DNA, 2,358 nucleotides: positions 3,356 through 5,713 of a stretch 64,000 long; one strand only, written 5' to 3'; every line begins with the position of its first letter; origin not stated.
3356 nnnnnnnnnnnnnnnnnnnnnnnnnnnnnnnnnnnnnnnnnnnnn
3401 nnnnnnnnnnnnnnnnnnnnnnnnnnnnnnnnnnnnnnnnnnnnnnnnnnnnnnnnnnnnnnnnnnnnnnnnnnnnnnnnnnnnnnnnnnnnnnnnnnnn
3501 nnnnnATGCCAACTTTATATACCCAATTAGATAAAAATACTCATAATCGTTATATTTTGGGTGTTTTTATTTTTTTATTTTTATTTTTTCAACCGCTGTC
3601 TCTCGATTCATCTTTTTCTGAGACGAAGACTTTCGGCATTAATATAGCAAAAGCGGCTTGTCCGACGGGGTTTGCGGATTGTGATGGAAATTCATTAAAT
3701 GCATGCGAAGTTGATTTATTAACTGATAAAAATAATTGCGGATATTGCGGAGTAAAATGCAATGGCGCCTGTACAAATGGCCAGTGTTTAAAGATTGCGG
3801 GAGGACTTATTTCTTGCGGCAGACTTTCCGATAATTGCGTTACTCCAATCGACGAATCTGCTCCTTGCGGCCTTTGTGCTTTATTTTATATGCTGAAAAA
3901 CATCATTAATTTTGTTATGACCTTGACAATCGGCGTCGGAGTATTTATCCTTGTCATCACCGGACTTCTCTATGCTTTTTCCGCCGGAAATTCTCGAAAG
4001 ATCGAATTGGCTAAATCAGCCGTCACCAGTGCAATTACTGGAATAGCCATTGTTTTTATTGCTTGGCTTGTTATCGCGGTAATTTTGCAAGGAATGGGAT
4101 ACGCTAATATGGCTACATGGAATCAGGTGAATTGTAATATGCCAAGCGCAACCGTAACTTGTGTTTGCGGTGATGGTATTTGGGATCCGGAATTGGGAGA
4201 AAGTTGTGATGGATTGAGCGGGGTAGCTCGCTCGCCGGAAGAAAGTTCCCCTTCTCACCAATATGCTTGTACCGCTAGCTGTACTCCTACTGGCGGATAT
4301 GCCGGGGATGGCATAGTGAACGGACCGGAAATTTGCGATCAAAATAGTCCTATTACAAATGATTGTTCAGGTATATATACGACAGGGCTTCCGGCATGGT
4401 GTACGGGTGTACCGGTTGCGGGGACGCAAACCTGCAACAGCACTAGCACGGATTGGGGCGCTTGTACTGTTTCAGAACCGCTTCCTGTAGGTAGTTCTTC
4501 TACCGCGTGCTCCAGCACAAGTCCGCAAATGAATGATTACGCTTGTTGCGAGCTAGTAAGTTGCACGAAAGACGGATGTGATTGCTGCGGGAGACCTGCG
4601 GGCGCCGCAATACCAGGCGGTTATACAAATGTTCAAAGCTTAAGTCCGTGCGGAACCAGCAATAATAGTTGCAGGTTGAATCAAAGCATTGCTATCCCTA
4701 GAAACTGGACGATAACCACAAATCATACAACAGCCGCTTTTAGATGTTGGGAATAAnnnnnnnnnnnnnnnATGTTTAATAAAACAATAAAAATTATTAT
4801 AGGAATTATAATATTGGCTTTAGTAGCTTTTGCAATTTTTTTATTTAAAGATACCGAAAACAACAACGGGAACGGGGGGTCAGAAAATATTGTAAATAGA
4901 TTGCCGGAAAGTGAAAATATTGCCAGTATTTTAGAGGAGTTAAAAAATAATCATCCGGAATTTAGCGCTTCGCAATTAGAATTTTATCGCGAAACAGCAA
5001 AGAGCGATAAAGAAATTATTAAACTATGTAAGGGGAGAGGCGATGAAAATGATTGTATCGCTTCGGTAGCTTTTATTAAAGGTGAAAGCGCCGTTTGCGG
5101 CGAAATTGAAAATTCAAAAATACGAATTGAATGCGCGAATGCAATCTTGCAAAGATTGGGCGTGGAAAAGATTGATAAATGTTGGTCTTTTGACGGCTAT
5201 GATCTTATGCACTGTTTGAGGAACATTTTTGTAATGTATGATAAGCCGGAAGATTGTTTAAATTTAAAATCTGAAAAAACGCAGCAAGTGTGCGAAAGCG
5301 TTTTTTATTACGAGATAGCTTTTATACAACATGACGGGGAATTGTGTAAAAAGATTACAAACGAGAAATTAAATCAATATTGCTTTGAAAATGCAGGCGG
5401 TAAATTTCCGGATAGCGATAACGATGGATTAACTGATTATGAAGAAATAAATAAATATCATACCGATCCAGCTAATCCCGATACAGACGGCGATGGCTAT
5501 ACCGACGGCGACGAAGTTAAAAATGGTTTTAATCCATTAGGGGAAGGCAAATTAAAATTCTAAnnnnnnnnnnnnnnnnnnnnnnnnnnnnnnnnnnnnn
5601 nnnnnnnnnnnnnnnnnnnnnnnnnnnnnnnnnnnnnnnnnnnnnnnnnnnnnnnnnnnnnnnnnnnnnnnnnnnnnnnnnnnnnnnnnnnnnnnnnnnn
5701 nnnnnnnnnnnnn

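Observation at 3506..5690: Near-identical N-terminal signal-anchor shared by a Cys-rich pilin-domain protein and HtpX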

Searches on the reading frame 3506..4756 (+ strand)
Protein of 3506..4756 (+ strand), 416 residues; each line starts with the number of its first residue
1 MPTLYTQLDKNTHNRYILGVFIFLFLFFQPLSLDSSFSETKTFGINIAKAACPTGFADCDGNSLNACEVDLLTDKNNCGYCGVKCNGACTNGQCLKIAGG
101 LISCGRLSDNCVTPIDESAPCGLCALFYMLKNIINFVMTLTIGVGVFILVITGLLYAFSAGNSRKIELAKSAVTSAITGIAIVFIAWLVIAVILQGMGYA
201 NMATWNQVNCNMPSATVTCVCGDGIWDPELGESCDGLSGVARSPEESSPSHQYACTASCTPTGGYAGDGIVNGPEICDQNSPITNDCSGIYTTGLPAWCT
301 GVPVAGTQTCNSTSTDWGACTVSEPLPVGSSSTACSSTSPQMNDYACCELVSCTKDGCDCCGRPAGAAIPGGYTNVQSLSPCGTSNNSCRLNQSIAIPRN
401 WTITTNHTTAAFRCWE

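Call 4: search_protein_families(library=pfam, proteins=[window:3506-4756:+], max_evalue=0.01)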
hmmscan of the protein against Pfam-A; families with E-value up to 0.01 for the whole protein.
window:3506-4756:+ (416 aa): 2 families
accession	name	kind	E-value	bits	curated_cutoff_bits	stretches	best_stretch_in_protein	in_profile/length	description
PF18895.5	T4SS_pilin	-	0.00025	21.5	26.6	1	130-192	9-70/71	Type IV secretion system pilin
PF04885.19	Stig1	-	0.0074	17.2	24.1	1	65-124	24-82/85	Stigma-specific STIG1-like protein family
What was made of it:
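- On T4SS_pilin / VirB2-like pilin, PF18895 (gene 3506-4756): The window protein scores 21.5 bits, below the 26.6 cutoff (call 4).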

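Call 7: find_homologous_proteins(query=window:3506-4756:+, max_evalue=0.001)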
Query window:3506-4756:+ (416 aa): 43 proteins with E <= 0.001 among 3484 candidates.
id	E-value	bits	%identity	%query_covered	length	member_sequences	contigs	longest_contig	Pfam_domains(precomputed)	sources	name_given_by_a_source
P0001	2.7e-284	961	100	100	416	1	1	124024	-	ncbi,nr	ncbi:MAG: hypothetical protein Q8N37_00320 [bacterium]|nr:hypothetical protein [bacterium]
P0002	3.7e-125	437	54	99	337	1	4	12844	-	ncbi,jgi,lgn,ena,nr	ncbi:pilin [Patescibacteria group bacterium]|nr:pilin [Patescibacteria group bacterium] MBU3999917.1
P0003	1.3e-122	428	49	100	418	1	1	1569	PF18895.6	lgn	-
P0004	2.0e-120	421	47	99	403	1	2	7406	PF18895.6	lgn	-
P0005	1.3e-85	306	45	100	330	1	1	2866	-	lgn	-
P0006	1.2e-79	287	39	100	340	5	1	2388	PF18895.6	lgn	-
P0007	1.3e-70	257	52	63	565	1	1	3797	PF18895.6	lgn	-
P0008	3.8e-66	242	36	100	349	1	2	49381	PF18895.6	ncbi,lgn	-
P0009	3.8e-65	239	39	76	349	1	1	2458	PF18895.6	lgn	-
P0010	1.6e-59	220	39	77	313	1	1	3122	PF18895.6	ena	-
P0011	1.6e-56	210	38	81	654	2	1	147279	-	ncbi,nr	ncbi:MAG: hypothetical protein P1P85_01200 [Patescibacteria group bacterium]|nr:hypothetical protein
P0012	2.3e-54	203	38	79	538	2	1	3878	PF18895.6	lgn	-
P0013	1.9e-53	200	39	76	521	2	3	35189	PF18895.6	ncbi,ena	-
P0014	1.1e-47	181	75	29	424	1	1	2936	-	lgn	-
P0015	1.1e-47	181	77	29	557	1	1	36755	PF18895.6,PF10102.15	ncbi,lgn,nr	ncbi:MAG: DUF2341 domain-containing protein [bacterium]|nr:DUF2341 domain-containing protein [bacter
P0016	1.3e-47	181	70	29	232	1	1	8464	PF18895.6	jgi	-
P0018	2.5e-45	173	70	27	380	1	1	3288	PF18895.6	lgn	-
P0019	5.7e-45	172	59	37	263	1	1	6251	PF18895.6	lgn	-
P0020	8.3e-45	172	70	27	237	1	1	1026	PF18895.6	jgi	-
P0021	2.2e-44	170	75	26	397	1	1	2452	PF18895.6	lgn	-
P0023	9.6e-44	168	74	27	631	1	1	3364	PF18895.6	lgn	-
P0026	7.0e-43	165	72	28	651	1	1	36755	-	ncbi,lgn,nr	ncbi:MAG: hypothetical protein Q8N37_04090 [bacterium]|nr:hypothetical protein [bacterium]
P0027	9.6e-43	165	69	28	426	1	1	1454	PF18895.6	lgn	-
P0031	2.1e-40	157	65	29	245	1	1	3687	PF18895.6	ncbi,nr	ncbi:pilin [Patescibacteria group bacterium]|nr:pilin [Patescibacteria group bacterium]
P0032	5.8e-40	156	66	27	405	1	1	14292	PF18895.6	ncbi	-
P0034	3.1e-39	153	64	28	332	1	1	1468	PF18895.6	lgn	-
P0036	6.6e-39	152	69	27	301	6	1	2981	PF18895.6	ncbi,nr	ncbi:pilin [Patescibacteria group bacterium]|nr:pilin [Patescibacteria group bacterium]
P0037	1.6e-38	151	63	29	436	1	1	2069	PF18895.6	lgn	-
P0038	1.2e-37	148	51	37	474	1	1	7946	PF18895.6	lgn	-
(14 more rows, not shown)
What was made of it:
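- On T4SS_pilin / VirB2-like pilin, PF18895 (gene 3506-4756): The core is 59-77% identical to proteins with precomputed PF18895 hits or named pilin by NCBI (call 7).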

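Call 12: find_encoding_contigs(protein=P0002, flank=6000, max_places=3)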
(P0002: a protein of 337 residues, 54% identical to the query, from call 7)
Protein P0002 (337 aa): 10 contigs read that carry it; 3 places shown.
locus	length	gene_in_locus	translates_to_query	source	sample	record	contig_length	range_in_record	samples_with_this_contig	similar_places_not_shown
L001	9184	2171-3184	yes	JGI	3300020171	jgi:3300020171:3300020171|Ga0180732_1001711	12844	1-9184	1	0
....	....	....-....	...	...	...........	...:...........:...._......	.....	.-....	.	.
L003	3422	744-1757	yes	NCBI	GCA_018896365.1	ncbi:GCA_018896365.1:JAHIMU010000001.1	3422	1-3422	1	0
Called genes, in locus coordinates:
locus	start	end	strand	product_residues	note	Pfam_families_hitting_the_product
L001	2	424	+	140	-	?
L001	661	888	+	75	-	-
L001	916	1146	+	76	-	-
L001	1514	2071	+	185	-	PF04011:LemA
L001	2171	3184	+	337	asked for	-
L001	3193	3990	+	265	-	PF18884:TSP3_bac (weak)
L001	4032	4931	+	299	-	PF01435:Peptidase_M48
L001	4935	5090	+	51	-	-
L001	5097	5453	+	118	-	PF09685:MamF_MmsF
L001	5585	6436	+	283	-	PF02498:Bro-N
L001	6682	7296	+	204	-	-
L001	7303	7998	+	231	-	PF08843:AbiEii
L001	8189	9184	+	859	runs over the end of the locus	PF01326:PPDK_N, PF00391:PEP-utilizers, PF02896:PEP-utilizers_C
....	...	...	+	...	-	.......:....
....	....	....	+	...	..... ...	-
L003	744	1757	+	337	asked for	-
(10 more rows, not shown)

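Call 13: find_encoding_contigs(protein=P0008, flank=6000, max_places=3)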
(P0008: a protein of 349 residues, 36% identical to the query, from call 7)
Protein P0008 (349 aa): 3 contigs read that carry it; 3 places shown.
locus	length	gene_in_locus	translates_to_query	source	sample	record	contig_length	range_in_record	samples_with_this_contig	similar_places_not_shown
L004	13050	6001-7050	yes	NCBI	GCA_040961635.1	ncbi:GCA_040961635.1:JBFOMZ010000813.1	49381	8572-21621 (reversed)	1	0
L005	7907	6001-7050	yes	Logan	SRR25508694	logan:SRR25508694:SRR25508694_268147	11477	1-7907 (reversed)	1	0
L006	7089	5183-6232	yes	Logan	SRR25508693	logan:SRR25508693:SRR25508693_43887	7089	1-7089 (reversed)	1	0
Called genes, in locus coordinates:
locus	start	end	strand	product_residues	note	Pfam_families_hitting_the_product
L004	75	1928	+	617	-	PF00009:GTP_EFTU, PF01926:MMR_HSR1 (faint), PF22042:EF-G_D2 (faint), PF03144:GTP_EFTU_D2 (weak), PF00679:EFG_C, PF21018:BipA_C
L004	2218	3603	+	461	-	PF02403:Seryl_tRNA_N, PF00587:tRNA-synt_2b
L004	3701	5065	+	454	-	PF27218:MJ0043_C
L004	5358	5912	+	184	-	PF04011:LemA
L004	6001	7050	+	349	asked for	PF18895:T4SS_pilin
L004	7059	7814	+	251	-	PF18884:TSP3_bac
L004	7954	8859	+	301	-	PF01435:Peptidase_M48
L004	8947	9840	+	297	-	PF06691:DUF1189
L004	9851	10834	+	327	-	-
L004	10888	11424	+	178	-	-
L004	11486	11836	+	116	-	PF09685:MamF_MmsF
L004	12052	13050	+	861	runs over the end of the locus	PF01326:PPDK_N, PF00391:PEP-utilizers, PF02896:PEP-utilizers_C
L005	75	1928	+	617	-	PF00009:GTP_EFTU, PF01926:MMR_HSR1 (faint), PF22042:EF-G_D2 (faint), PF03144:GTP_EFTU_D2 (weak), PF00679:EFG_C, PF21018:BipA_C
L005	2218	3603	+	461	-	PF02403:Seryl_tRNA_N, PF00587:tRNA-synt_2b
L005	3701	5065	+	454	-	PF27218:MJ0043_C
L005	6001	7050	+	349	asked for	PF18895:T4SS_pilin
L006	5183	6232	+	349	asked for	PF18895:T4SS_pilin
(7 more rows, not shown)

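Call 24: find_encoding_contigs(protein=P0005, flank=4000, max_places=2)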
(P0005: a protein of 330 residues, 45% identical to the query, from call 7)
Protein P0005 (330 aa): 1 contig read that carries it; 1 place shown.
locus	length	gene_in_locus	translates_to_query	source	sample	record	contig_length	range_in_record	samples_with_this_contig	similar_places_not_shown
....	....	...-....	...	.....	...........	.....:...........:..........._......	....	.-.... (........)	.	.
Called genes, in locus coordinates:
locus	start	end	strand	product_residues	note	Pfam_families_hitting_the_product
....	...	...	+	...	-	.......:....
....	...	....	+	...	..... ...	-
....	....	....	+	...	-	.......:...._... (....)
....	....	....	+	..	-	?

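Call 25: find_encoding_contigs(protein=P0006, flank=4000, max_places=2)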
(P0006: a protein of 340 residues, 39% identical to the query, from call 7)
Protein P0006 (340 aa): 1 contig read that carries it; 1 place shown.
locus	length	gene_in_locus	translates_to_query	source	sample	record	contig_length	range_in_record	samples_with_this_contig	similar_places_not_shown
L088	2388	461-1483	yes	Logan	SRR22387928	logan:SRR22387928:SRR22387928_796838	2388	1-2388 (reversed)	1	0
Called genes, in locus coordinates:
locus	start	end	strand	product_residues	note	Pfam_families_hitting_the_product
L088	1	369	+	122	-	?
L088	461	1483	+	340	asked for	PF18895:T4SS_pilin (weak)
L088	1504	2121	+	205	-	PF18884:TSP3_bac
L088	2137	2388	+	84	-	?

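Call 26: find_encoding_contigs(protein=P0007, flank=4000, max_places=2)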
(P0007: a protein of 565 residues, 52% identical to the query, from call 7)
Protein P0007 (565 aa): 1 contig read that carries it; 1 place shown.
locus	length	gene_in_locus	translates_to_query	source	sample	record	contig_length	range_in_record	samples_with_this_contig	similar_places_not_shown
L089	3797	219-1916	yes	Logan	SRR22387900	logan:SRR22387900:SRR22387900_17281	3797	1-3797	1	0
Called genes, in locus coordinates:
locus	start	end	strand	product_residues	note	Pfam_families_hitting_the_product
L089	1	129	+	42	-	?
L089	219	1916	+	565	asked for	PF18895:T4SS_pilin (weak)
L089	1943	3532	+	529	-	PF03495:Binary_toxB (faint), PF18884:TSP3_bac (faint)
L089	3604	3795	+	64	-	?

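Call 27: find_encoding_contigs(protein=P0009, flank=4000, max_places=2)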
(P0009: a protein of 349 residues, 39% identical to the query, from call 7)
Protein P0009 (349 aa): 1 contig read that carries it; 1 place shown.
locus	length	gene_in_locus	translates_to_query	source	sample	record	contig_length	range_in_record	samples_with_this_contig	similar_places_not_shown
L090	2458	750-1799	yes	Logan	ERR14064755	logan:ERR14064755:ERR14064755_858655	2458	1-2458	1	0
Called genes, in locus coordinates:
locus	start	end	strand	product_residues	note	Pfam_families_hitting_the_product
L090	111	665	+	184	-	PF04011:LemA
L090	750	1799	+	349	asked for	PF18895:T4SS_pilin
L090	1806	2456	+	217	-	?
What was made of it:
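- Every leader-bearing orthologue with enough context lies in lemA-pilin-TSP3-htpX (calls 12, 13, 24-27).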

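Call 42: find_related_loci(query=A3, collection=metagenome_contigs, flank=4000)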
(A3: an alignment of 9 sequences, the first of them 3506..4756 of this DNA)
Query A3 (416 aa) in metagenome_contigs; peptide patterns used: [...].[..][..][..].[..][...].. (x = any residue, [..] = any of these).
76 stretches matched a pattern; 26 encode a relative of the query (tblastn E <= 1e-3); 26 distinct loci.
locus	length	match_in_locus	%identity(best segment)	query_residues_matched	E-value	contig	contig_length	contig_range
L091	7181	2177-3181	54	4-416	4e-123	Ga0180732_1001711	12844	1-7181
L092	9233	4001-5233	47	163-416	4e-59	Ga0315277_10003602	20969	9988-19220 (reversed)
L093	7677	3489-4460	47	197-416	3e-58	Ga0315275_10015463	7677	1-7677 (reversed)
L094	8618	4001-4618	49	221-416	4e-57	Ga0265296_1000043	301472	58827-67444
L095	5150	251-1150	46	206-416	1e-53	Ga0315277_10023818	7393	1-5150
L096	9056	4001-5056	43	197-416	2e-48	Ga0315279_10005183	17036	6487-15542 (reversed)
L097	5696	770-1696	30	55-416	2e-45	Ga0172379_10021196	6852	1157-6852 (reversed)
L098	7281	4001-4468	48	253-416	1e-40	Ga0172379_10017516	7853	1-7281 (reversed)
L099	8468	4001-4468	48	253-416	4e-40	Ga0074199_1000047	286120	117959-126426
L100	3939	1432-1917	43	275-416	2e-37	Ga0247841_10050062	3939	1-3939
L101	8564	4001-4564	38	253-416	7e-33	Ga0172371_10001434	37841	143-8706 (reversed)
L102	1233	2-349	60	298-416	6e-32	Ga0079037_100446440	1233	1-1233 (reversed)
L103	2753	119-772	39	214-416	6e-31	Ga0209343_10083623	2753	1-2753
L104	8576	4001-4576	35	267-416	1e-29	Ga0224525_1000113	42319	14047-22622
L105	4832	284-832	38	276-416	8e-28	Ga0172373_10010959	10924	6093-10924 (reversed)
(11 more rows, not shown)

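Call 52: find_encoding_contigs(protein=P0004, flank=4000, max_places=2)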
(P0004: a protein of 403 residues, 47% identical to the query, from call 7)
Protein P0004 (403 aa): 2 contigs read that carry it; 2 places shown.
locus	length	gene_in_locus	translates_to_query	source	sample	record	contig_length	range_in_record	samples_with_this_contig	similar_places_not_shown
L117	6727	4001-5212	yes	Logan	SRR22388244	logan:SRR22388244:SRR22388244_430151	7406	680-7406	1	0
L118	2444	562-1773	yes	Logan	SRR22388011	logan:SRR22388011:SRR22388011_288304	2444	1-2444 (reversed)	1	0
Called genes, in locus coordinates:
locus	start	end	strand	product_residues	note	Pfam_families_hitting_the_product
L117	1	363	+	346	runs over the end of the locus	?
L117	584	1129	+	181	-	PF00173:Cyt-b5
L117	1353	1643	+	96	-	PF00166:Cpn10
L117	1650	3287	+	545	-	PF00118:Cpn60_TCP1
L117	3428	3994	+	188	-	PF04011:LemA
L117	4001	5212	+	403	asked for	PF18895:T4SS_pilin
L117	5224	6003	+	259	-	PF18884:TSP3_bac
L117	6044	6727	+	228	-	?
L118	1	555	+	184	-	?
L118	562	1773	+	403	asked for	PF18895:T4SS_pilin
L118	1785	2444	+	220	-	?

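Call 53: find_encoding_contigs(protein=P0003, flank=4000, max_places=2)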
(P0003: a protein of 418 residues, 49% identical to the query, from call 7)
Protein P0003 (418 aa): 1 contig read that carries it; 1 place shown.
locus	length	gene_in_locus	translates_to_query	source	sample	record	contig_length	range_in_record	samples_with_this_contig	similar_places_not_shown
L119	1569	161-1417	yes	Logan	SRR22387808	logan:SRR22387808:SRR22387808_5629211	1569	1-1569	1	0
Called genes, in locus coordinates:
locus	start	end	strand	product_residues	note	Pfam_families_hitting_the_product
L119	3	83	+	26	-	?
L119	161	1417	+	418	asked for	PF18895:T4SS_pilin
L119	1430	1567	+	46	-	?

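Call 64: search_protein_families(library=pfam, alignment_id=A3, max_evalue=0.01)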
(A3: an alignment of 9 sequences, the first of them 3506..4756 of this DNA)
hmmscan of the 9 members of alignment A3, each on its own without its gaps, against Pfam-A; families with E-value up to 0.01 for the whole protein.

A. member 1, window:3506-4756:+ (416 aa): 2 families
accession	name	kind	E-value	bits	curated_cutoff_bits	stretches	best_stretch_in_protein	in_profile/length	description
PF18895.5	T4SS_pilin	-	0.00025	21.5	26.6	1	130-192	9-70/71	Type IV secretion system pilin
PF04885.19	Stig1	-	0.0074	17.2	24.1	1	65-124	24-82/85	Stigma-specific STIG1-like protein family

B. families by the number of members that match (of 9 scanned): 5 families
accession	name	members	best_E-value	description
PF18895.5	T4SS_pilin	9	1.1e-08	Type IV secretion system pilin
PF04893.22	Yip1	1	0.00083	Yip1 domain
PF19607.4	DUF6112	1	0.0033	Family of unknown function (DUF6112)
PF01757.29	Acyl_transf_3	1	0.0048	Acyltransferase domain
PF04885.19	Stig1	1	0.0074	Stigma-specific STIG1-like protein family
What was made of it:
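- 3506..4756 (+): Chimeric pilin-like gene (416 aa). It comprises the HtpX-type n-region, a 13-residue hydrophobic core, a Cys-rich insert, a VirB2-like two-helix pilin core and a C-terminal Cys-rich beta domain ending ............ PF18895 at 21.5 bits, below the 26.6 cutoff, but all 9 aligned relatives hit it (best E=1e-8) (calls 4, 64).
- On T4SS_pilin / VirB2-like pilin, PF18895 (gene 3506-4756): All 9 aligned relatives hit PF18895 at E<=0.01 (best 1e-8; call 64).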

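Call 65: predict_structure(alignment_id=A3)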
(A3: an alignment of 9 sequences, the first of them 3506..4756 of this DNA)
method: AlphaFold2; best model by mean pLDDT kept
length: 416 residues; sequences in the alignment: 9
mean_pLDDT: 49.3   pTM: 0.31
mean pLDDT of the five models: 49.3, 47.4, 46.4, 44.8, 43.2
residues with pLDDT >= 90: 0; 70-90: 74; 50-70: 106; < 50: 236
segments of 3 or more residues with pLDDT < 50: 1-129, 196-285, 307-322
pLDDT, mean of each block of 10 residues (from residue 1): 30 42 41 26 23 29 28 29 34 32 30 34 45 57 66 66 67 70 67 51 38 32 39 34 32 32 35 39 50 65 53 37 59 57 82 69 63 85 68 86 80 78
secondary structure, 60 per line:
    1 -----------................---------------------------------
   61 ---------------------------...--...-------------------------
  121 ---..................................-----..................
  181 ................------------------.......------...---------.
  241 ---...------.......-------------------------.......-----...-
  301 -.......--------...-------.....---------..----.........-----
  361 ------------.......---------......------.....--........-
elements in order: H12-27 E88-90 E93-95 H124-157 H163-196 E215-221 E253-259 E285-291 E302-308 E327-331 E347-355 E373-379 E389-394 E401-405 E408-415
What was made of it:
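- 3506..4756 (+): The AF2 model has helices 12-27, 124-157 and 163-196 and a C-terminal beta domain, at low confidence (call 65).
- On T4SS_pilin / VirB2-like pilin, PF18895 (gene 3506-4756): The overall model is poor, with mean pLDDT 49 (call 65).
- On Sec-type cleavable signal peptide (pilin residues 1 to about 50): The model has a helix at 12-27 (call 65).
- Tried and rejected: The AlphaFold2 model of the pilin was too poor (mean pLDDT 49) for fold searches, so none were run (call 65).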

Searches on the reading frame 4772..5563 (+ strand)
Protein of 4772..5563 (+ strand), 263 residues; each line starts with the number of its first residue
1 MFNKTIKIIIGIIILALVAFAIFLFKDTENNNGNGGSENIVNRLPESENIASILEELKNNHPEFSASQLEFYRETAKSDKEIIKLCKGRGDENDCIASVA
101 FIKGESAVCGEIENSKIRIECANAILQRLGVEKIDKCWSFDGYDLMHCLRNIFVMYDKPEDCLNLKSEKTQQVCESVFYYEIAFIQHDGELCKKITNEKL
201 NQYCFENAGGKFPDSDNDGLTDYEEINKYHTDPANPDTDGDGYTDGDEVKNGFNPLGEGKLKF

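Call 4: search_protein_families(library=pfam, proteins=[window:4772-5563:+], max_evalue=0.01)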
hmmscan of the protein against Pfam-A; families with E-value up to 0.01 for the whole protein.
window:4772-5563:+ (263 aa): 1 family
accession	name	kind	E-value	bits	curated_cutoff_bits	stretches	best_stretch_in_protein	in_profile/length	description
PF18884.5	TSP3_bac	-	2.7e-14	53.1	25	2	214-236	1-22/22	Bacterial TSP3 repeat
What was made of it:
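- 4772..5563 (+): TSP3-repeat protein gene, the constant partner of the pilin's C-terminal Cys-rich domain. Its last 8 nt, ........(A), mimic the lemA 3' end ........(G). PF18884 E=3e-14 (call 4).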
